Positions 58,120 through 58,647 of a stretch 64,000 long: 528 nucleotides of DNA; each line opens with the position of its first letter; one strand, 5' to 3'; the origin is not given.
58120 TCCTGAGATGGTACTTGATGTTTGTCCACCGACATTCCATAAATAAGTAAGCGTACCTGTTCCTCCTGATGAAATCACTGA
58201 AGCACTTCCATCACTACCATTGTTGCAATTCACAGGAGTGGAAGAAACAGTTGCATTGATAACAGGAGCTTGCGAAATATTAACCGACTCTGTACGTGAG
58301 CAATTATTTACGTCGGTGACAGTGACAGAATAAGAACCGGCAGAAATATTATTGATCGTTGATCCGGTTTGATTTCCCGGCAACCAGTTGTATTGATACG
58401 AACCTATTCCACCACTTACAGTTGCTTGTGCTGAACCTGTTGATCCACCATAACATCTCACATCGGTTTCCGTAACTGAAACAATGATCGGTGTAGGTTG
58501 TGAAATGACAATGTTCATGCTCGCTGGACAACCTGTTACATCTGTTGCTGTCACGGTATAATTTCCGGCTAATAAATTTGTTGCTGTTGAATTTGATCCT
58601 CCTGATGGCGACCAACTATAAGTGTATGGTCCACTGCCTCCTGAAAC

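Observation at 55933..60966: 1677-aa CotH kinase-like protein fused to a proprotein-convertase P-domain and 13 SprB repeats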

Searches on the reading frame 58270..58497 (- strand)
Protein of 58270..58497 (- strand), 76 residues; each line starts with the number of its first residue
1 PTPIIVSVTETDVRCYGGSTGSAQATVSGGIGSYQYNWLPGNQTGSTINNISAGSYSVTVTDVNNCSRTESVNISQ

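Call 53: predict_structure(alignment_id=A3)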
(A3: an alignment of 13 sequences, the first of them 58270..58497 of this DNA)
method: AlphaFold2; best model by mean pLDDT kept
length: 76 residues; sequences in the alignment: 13
mean_pLDDT: 94.1   pTM: 0.78
mean pLDDT of the five models: 94.1, 93.4, 92.4, 91.5, 88.1
residues with pLDDT >= 90: 65; 70-90: 11; 50-70: 0; < 50: 0
segments of 3 or more residues with pLDDT < 50: none
pLDDT, mean of each block of 10 residues (from residue 1): 93 88 96 95 93 96 96 95
secondary structure, 60 per line:
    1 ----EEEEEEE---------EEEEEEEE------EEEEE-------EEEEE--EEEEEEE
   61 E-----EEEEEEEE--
elements in order: E5-11 E21-28 E35-39 E47-51 E54-61 E67-74

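Call 58: fold_search(model_id=the predicted structure, library=pdb)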
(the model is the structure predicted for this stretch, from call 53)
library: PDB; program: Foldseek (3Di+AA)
matches with E <= 10: 606; with E <= 0.001: 0
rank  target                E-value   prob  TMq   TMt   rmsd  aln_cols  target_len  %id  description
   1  9d7z_J                1.4e-02  1.00  0.52  0.24   3.5        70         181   21  Shigella flexneri bacteriophage Moo19 Icosahedral Reconstruction (released 2025-01-15)
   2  9e99_K                1.6e-02  1.00  0.66  0.21   5.2        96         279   20  Cryo-EM reconstruction of Escherichia phage N4 capsid (released 2025-02-19)
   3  9lbz_q                1.7e-02  1.00  0.65  0.28   5.5        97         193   22  unique-vertex of mature phage N4 (released 2025-04-16)
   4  9e99_J                1.9e-02  1.00  0.54  0.16   4.9        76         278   22  Cryo-EM reconstruction of Escherichia phage N4 capsid (released 2025-02-19)
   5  9flw_A                1.9e-02  1.00  0.63  0.13   3.2        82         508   34  CryoEM structure of the fragment-6 (3571-4078) in the grappling hook protein A (GhpA) in the bacterium Aureispira sp.  (released 2024-10-16)
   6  4l9d_A                4.5e-02  0.99  0.54  0.51   3.7        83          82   28  Crystal structure of the PKD1 domain from Vibrio cholerae metalloprotease PrtV (released 2013-07-10)
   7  9d7z_K                5.3e-02  1.00  0.65  0.30   4.1       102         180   18  Shigella flexneri bacteriophage Moo19 Icosahedral Reconstruction (released 2025-01-15)
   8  4tn9_A                5.3e-02  0.99  0.56  0.51   4.1        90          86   22  Crystal structure of Clostridium histolyticum ColG collagenase polycystic kidney disease-like domain at 1.4 Angstrom r (released 2015-03-11)
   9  2zqk_B                6.9e-02  1.00  0.62  0.29   5.7        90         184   14  Crystal structure of intimin-Tir68 complex (released 2009-08-18)
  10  4l9d_B                6.9e-02  0.99  0.54  0.51   3.7        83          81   28  Crystal structure of the PKD1 domain from Vibrio cholerae metalloprotease PrtV (released 2013-07-10)
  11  9u93_D                7.3e-02  0.99  0.59  0.44   4.9       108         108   11  Cryo-EM structure of Fusobacterium nucleatum CbpF in complex with human CEACAM5 (released 2025-09-03)
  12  2if7_C                8.1e-02  1.00  0.64  0.29   4.1        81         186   12  Crystal Structure of NTB-A (released 2006-10-17)
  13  1f00                  8.5e-02  1.00  0.60  0.18   2.8        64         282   16  CRYSTAL STRUCTURE OF C-TERMINAL 282-RESIDUE FRAGMENT OF ENTEROPATHOGENIC E. COLI INTIMIN (released 2000-07-12)
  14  9cym_L                1.0e-01  0.97  0.51  0.22   5.3        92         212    9  Structure of LAG3 bound to the MHC class II molecule I-A(b) (released 2024-08-21)
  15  6u6t_B                1.0e-01  0.99  0.62  0.21   4.0        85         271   14  Neuronal growth regulator 1 (NEGR1) (released 2020-08-12)
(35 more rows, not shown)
